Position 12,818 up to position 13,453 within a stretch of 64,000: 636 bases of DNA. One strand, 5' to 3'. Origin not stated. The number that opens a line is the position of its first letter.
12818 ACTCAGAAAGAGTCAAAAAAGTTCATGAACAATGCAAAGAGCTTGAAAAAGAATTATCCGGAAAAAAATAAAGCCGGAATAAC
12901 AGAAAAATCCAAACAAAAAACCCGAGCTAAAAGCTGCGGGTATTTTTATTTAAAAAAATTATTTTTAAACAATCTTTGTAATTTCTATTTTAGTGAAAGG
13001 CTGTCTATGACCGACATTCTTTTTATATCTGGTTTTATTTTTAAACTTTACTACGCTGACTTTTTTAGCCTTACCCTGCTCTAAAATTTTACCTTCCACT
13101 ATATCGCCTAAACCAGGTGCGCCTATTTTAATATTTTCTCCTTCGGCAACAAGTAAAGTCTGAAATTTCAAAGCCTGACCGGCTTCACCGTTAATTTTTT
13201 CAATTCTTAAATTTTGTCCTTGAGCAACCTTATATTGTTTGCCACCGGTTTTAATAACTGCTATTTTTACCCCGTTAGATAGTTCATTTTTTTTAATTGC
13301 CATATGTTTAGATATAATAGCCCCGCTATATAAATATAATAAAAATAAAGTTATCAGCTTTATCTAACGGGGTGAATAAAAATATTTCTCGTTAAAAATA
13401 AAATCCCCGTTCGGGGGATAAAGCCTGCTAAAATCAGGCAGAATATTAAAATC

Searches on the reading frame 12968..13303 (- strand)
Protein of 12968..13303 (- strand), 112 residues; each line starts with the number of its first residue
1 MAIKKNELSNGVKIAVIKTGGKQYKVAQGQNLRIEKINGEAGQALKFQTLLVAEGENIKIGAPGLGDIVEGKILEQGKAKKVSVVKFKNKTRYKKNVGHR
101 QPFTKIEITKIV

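Call 52: search_protein_families(library=ncbifam, proteins=[window:12968-13303:-], max_evalue=0.00001)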
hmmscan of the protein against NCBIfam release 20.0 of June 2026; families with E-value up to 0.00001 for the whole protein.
window:12968-13303:- (112 aa): 3 families
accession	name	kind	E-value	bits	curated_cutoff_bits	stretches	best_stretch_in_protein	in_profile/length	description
TIGR00061.1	L21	equivalog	2.2e-27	95.4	43.7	1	15-112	2-101/101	50S ribosomal protein L21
NF008916.0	PRK12278.1-4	equivalog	1.7e-22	80.3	193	1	14-112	2-102/223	50S ribosomal protein L21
NF008915.0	PRK12278.1-1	equivalog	3.7e-22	79.3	281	1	14-111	2-101/216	50S ribosomal protein L21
